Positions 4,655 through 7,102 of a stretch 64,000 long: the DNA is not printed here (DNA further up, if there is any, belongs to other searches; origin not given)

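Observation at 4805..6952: Single polypeptide combining an 11-haem c-type cytochrome with a FdnI/HydC-type dihaem b membrane domain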

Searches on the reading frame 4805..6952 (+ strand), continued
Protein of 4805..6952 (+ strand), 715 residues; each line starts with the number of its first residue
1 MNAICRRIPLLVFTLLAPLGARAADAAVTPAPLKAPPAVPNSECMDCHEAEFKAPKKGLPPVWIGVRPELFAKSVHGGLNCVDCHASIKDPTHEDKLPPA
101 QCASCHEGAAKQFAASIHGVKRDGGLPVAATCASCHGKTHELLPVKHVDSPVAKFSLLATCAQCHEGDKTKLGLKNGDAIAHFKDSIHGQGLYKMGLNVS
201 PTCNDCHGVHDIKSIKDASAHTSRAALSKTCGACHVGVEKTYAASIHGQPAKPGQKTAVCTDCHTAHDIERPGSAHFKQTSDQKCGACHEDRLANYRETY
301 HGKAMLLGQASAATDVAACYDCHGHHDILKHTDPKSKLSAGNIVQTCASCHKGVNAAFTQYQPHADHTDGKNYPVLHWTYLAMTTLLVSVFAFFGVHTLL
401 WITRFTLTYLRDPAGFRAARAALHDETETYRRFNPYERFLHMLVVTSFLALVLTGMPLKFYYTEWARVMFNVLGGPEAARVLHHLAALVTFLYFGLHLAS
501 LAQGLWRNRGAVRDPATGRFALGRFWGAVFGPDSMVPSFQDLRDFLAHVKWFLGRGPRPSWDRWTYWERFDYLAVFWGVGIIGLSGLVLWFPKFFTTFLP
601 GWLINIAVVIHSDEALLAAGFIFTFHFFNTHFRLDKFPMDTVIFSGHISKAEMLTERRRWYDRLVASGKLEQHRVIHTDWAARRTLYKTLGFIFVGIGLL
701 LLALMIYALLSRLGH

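Call 27: list_cluster_members(proteins=[P0168, P0170, P0188, P0191, P0198, P0203, P0208, P0121, P0122, P0129])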
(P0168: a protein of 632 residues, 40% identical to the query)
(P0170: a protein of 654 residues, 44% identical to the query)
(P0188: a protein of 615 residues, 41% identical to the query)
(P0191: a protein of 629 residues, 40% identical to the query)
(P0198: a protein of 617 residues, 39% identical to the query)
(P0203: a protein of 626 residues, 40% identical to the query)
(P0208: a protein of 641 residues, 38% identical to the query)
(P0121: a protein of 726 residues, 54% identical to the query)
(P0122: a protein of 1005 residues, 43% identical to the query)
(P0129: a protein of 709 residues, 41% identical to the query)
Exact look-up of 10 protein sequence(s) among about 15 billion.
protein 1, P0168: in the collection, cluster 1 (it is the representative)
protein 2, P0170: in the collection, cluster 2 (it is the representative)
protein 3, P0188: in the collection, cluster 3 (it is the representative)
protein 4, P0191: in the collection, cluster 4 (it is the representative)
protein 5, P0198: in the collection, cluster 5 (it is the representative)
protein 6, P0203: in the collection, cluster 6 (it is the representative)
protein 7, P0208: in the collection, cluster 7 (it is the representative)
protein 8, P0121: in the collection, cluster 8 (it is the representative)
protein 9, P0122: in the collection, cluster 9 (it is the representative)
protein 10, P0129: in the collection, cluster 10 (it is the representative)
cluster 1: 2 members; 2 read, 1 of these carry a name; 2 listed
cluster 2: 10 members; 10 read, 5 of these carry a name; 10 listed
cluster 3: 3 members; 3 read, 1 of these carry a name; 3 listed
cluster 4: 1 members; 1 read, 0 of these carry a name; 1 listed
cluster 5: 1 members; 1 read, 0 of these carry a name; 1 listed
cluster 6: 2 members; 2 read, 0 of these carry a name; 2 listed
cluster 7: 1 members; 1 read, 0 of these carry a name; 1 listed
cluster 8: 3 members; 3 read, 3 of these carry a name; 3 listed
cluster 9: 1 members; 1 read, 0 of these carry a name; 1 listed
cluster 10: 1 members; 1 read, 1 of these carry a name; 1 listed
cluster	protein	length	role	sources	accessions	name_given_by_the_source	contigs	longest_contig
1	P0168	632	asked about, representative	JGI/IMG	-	cytochrome b subunit of formate dehydrogenase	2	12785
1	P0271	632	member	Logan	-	-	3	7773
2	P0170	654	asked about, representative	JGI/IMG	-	-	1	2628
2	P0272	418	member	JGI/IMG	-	cytochrome b subunit of formate dehydrogenase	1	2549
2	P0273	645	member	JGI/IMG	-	cytochrome b subunit of formate dehydrogenase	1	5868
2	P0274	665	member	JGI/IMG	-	cytochrome b subunit of formate dehydrogenase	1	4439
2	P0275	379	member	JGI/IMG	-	cytochrome b subunit of formate dehydrogenase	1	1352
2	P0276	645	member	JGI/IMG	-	cytochrome b subunit of formate dehydrogenase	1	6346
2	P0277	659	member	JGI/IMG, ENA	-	-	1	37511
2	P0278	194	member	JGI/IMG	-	-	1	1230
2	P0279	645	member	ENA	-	-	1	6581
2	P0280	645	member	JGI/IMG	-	-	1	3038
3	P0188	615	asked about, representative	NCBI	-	-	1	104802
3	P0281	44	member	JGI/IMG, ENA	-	hypothetical protein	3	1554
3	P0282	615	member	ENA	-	-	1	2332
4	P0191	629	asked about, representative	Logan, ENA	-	-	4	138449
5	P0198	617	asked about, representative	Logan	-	-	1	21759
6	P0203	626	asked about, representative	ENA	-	-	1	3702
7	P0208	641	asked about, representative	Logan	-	-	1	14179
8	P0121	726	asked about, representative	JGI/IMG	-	cytochrome b subunit of formate dehydrogenase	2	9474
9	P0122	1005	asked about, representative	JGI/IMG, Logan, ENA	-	-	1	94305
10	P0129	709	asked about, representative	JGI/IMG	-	cytochrome b subunit of formate dehydrogenase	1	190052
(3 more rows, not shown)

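Call 29: find_related_loci(query=A2, collection=genome_contigs, flank=6000)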
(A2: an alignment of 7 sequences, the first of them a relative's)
Query A2 (629 aa) in genome_contigs; peptide patterns used: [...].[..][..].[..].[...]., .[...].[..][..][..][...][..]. (x = any residue, [..] = any of these).
600 stretches matched a pattern (row limit reached: there are more); 562 encode a relative of the query (tblastn E <= 1e-3); the best 80 are kept; 80 distinct loci.
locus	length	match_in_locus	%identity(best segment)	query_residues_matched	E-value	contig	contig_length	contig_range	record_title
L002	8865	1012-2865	89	1-619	0e+0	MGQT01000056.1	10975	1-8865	MAG: Deltaproteobacteria bacterium RBG_16_54_18 RBG_16_scaffold_28397, whole genome shotgun sequence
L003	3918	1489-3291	85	29-629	0e+0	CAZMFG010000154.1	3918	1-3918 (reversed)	MAG TPA_asm: uncultured Thermodesulfobacteriota bacterium isolate binchicken_co129_573 genome assembly, contig: NODE_879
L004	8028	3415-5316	73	1-627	0e+0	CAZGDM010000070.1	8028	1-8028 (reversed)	MAG TPA_asm: uncultured Thermodesulfobacteriota bacterium isolate SRP338002_co1_131 genome assembly, contig: NODE_8302_l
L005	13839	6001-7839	54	13-627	0e+0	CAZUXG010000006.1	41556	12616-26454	MAG TPA_asm: uncultured Thermodesulfobacteriota bacterium isolate SRP191223_co2_306 genome assembly, contig: NODE_228_le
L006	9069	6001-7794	48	7-608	0e+0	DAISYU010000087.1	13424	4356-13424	MAG TPA_asm: Thermodesulfobacteriota bacterium isolate CTOTU18761 NODE_3605_length_13424_cov_9.310494, whole genome shot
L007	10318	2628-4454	48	13-627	0e+0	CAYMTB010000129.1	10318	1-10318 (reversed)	MAG TPA_asm: uncultured Syntrophorhabdaceae bacterium isolate SRP142039_co1_93 genome assembly, contig: NODE_5896_length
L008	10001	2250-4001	49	49-627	0e+0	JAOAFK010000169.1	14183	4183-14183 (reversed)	MAG: Syntrophorhabdaceae bacterium isolate SKW285 k141_1202586, whole genome shotgun sequence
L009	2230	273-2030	48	48-629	0e+0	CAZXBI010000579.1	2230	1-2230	MAG TPA_asm: uncultured Syntrophorhabdus sp. isolate SRP302447_co4_432 genome assembly, contig: NODE_157338_length_2230_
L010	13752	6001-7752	49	48-628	0e+0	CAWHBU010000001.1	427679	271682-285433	MAG: uncultured delta proteobacterium isolate MFD03726.bin.2.155 genome assembly, contig: contig_10343, whole genome sho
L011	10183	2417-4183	47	43-628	0e+0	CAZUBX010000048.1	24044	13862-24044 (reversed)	MAG TPA_asm: uncultured Syntrophaceae bacterium isolate SRP302447_co2_74 genome assembly, contig: NODE_5837_length_24044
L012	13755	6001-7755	48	48-629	0e+0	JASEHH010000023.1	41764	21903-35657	MAG: Thermodesulfobacteriota bacterium isolate Yes70-18 NODE_263_length_41764_cov_52.795368, whole genome shotgun sequen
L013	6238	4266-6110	45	4-629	0e+0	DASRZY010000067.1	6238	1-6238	MAG TPA_asm: Syntrophales bacterium isolate SMAG_U15191 k141_3932581, whole genome shotgun sequence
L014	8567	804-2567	48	44-628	0e+0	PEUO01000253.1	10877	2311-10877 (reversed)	MAG: Deltaproteobacteria bacterium CG03_land_8_20_14_0_80_45_14 CG03_land_8_20_14_0.80_scaffold_3302_c, whole genome sho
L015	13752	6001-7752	49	48-628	0e+0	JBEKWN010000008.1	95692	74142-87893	MAG: Thermodesulfobacteriota bacterium isolate SPRUCE 629 SPRUCE_629_8, whole genome shotgun sequence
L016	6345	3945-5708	49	48-629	0e+0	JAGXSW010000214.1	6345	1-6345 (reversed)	MAG: Syntrophaceae bacterium isolate CROMO_BS_212_2_0 c_000000848938, whole genome shotgun sequence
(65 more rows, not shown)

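Call 38: search_solved_structures(query=A1, max_evalue=0.01, show_alignments=1)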
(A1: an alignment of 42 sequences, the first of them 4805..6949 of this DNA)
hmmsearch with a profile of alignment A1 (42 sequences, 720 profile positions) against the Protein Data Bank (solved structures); distinct sequences matched with E-value up to 0.01: 23.
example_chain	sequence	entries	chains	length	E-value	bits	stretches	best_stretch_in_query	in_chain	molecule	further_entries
28pb_A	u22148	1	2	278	2.4e-06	29.3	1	44-174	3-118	Cytochrome c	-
2a3m_A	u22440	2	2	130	5.2e-05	24.9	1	70-140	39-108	COG3005: Nitrate/TMAO reductases, membrane-bound tetraheme cytochrome c subunit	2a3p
1i77_A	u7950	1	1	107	0.00015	23.4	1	69-142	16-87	CYTOCHROME C3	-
2ot4_A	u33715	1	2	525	0.00035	22.1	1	80-153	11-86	Eight-heme nitrite reductase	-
2zo5_A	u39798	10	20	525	0.00035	22.1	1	80-153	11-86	Eight-heme nitrite reductase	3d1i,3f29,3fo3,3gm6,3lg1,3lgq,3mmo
2ewk_A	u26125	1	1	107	0.0004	21.9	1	69-142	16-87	Cytochrome c3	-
3owm_A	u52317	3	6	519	0.0005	21.6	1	80-153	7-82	Eight-heme nitrite reductase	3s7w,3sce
3rkh_A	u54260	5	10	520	0.0005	21.6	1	80-153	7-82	Eight-heme nitrite reductase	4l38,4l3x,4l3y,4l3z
3uu9_A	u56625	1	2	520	0.0005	21.6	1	80-153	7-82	Eight-heme nitrite reductase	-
4q4u_A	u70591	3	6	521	0.00051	21.6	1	80-153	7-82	Eight-heme nitrite reductase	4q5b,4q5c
4q0t_A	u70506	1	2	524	0.00051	21.6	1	80-153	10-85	Eight-heme nitrite reductase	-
2z47_A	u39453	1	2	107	0.0011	20.5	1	69-142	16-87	Cytochrome c3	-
1j0p_A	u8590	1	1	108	0.0012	20.3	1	69-142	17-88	Cytochrome c3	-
2yyx_A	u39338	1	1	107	0.0016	19.9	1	69-142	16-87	Cytochrome c3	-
1it1_A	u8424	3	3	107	0.0017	19.8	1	69-142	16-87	cytochrome c3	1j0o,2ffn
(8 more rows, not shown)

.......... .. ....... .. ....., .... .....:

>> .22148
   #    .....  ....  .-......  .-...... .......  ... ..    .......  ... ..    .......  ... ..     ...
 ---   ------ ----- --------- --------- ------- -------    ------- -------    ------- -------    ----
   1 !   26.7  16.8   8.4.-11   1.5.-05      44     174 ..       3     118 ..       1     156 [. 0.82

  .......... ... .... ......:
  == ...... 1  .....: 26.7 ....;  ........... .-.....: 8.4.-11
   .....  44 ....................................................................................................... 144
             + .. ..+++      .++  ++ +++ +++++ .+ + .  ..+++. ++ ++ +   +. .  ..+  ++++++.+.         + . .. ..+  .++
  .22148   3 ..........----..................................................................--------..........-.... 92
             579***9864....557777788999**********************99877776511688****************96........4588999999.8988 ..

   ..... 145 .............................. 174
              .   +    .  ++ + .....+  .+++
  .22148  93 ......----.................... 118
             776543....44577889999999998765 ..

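Call 40: find_encoding_contigs(protein=P0002, flank=10000, max_places=1)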
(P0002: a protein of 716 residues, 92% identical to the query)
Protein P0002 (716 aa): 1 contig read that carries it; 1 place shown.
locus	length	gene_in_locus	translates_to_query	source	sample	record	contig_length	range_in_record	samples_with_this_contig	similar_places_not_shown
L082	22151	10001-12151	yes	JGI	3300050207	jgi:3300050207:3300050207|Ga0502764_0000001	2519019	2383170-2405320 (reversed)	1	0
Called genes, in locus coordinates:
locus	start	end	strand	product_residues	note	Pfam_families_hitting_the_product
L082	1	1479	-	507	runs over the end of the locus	PF01408:GFO_IDH_MocA, PF19051:GFO_IDH_MocA_C2 (weak), PF22725:GFO_IDH_MocA_C3 (faint)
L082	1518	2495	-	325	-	PF14100:DUF6807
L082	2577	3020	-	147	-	PF02311:AraC_binding, PF07883:Cupin_2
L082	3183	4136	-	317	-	PF00578:AhpC-TSA, PF08534:Redoxin, PF00085:Thioredoxin (weak), PF13905:Thioredoxin_8 (faint)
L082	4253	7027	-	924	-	PF01326:PPDK_N, PF00391:PEP-utilizers, PF02896:PEP-utilizers_C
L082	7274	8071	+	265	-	PF00902:TatC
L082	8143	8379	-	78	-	-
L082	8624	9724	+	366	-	PF05201:GlutR_N, PF01488:Shikimate_DH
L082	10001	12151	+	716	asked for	PF09699:Paired_CXXCH_1 (faint), PF14522:Cytochrome_C7 (faint), PF14537:Cytochrom_c3_2 (faint), PF01292:Ni_hydr_CYTB (faint)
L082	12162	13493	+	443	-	PF04055:Radical_SAM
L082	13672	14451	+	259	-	PF13435:Cytochrome_C554 (faint), PF14522:Cytochrome_C7 (faint), PF14537:Cytochrom_c3_2 (faint), PF09699:Paired_CXXCH_1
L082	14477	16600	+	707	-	-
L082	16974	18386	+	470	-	PF01266:DAO, PF01593:Amino_oxidase, PF13450:NAD_binding_8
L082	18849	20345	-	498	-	PF03264:Cytochrom_NNT (weak), PF14522:Cytochrome_C7 (faint), PF14537:Cytochrom_c3_2 (faint)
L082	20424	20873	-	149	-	PF00034:Cytochrom_C, PF13442:Cytochrome_CBB3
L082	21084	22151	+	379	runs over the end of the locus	-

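Call 41: find_encoding_contigs(protein=P0119, flank=10000, max_places=1)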
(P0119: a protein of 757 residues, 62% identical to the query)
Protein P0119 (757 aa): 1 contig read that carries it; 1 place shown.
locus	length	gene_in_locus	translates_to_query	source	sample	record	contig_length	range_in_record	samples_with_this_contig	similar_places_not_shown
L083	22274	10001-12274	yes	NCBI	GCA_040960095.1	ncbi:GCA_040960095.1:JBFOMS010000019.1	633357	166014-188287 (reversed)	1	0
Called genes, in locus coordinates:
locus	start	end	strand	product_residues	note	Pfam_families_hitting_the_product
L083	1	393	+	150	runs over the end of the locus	-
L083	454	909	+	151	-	PF14522:Cytochrome_C7 (faint)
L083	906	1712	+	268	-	PF13187:Fer4_9 (faint), PF12838:Fer4_7 (faint), PF12800:Fer4_4 (faint), PF13237:Fer4_10 (weak), PF13247:Fer4_11, PF00037:Fer4 (weak), PF12797:Fer4_2 (weak), PF12837:Fer4_6 (weak), +1 more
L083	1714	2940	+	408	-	PF03916:NrfD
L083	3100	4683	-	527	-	PF10101:DUF2339 (faint)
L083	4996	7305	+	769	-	PF22113:Mtrc-MtrF_II-IV_dom (faint), PF02085:Cytochrom_CIII (faint), PF09699:Paired_CXXCH_1 (faint), PF14522:Cytochrome_C7 (faint), PF14537:Cytochrom_c3_2 (faint), PF22678:Cytochrom_c_NrfB-like (faint), PF01292:Ni_hydr_CYTB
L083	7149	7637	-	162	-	-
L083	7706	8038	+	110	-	PF13442:Cytochrome_CBB3, PF00034:Cytochrom_C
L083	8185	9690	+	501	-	PF03264:Cytochrom_NNT, PF14522:Cytochrome_C7 (faint), PF14537:Cytochrom_c3_2 (weak)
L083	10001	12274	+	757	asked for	PF14522:Cytochrome_C7 (faint), PF09699:Paired_CXXCH_1 (faint), PF14537:Cytochrom_c3_2 (weak), PF01292:Ni_hydr_CYTB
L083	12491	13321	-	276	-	PF02811:PHP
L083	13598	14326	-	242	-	PF04955:HupE_UreJ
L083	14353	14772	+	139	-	PF00708:Acylphosphatase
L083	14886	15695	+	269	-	-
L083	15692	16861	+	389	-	PF05140:ResB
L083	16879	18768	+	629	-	PF01578:Cytochrom_C_asm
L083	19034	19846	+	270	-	PF14237:GYF_2, PF06271:RDD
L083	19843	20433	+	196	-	-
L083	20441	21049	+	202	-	-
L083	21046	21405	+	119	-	-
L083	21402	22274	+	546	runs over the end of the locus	-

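Call 56: find_homologous_proteins(query=P0181, max_evalue=1e-30)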
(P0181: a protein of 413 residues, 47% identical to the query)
Query P0181 (413 aa): 7755 proteins with E <= 1e-30 among 8000 candidates; the best 120 are listed.
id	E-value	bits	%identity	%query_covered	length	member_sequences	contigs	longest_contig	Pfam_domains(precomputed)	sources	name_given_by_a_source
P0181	2.8e-291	984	100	100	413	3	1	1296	-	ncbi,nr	ncbi:MAG: cytochrome C, partial [Deltaproteobacteria bacterium]|nr:cytochrome C [Deltaproteobacteria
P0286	2.2e-276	935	94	99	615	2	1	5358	PF14537.12,PF14522.12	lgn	-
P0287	6.5e-268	907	92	100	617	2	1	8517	PF14537.12,PF14522.12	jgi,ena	-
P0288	2.9e-263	891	89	100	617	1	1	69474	PF14537.12,PF14522.12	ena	-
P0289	2.9e-262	888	89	100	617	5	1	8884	PF14537.12,PF14522.12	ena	-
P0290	1.6e-247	840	84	100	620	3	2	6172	PF09699.16,PF14537.12,PF14522.12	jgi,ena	-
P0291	3.0e-237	806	81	100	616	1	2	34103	PF14537.12,PF01292.27,PF14522.12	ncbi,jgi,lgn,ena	-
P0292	2.5e-232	789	80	99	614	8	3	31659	PF09699.16,PF14537.12,PF14522.12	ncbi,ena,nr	ncbi:MAG TPA: cytochrome c3 family protein [Syntrophales bacterium]|nr:cytochrome c3 family protein 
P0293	4.7e-232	788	80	99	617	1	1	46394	PF14537.12,PF14522.12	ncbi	-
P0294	2.2e-230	783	78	100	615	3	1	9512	PF14537.12,PF14522.12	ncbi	-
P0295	8.2e-230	781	77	100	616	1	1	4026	PF14537.12,PF14522.12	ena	-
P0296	4.3e-228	775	77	99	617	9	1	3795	PF14537.12,PF14522.12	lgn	-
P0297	8.8e-228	774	77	100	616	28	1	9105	PF14537.12,PF14522.12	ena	-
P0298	1.0e-226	771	76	100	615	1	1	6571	PF09699.16,PF14537.12,PF14522.12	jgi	jgi:cytochrome b subunit of formate dehydrogenase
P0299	3.3e-226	769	77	100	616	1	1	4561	PF14537.12,PF14522.12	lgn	-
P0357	1.5e-213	728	72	99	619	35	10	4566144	PF09699.16,PF14537.12,PF14522.12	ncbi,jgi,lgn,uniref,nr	ncbi:cytochrome c3 family protein [Geobacter sulfurreducens]|jgi:cytochrome b subunit of formate deh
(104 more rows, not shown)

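Call 69: list_cluster_members(proteins=[window:4805-6949:+, P0003, P0004, P0012])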
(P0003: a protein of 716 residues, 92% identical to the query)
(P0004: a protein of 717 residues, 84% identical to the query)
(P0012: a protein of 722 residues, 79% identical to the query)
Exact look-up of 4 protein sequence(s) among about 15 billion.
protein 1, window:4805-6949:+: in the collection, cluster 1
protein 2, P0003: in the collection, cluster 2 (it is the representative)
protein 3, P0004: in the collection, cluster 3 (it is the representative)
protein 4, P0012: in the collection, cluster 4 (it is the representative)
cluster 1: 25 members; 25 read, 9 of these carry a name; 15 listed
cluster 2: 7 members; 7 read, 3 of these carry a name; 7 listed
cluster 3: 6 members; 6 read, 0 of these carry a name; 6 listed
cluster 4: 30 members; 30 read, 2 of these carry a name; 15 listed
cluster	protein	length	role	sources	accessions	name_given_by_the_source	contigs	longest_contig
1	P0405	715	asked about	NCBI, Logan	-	-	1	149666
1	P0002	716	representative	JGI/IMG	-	-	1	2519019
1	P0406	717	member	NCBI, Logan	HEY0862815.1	MAG TPA: hypothetical protein VGD97_01830 [Lacunisphaera sp.]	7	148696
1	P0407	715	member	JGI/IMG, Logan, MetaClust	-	\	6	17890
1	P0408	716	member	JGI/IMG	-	cytochrome b subunit of formate dehydrogenase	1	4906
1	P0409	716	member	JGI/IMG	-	cytochrome b subunit of formate dehydrogenase/nitrate/TMAO reductase-like tetraheme ...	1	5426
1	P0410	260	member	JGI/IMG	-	cytochrome b subunit of formate dehydrogenase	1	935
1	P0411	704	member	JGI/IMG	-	cytochrome b subunit of formate dehydrogenase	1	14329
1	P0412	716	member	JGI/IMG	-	cytochrome b subunit of formate dehydrogenase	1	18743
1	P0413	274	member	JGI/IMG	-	cytochrome b subunit of formate dehydrogenase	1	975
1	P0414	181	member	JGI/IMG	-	cytochrome b subunit of formate dehydrogenase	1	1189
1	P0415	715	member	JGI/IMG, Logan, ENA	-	-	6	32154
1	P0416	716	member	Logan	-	-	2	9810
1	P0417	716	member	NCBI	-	-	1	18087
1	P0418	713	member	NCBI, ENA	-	-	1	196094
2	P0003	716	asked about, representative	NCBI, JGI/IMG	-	cytochrome b subunit of formate dehydrogenase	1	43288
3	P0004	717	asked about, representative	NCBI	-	-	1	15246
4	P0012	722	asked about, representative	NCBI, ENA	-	-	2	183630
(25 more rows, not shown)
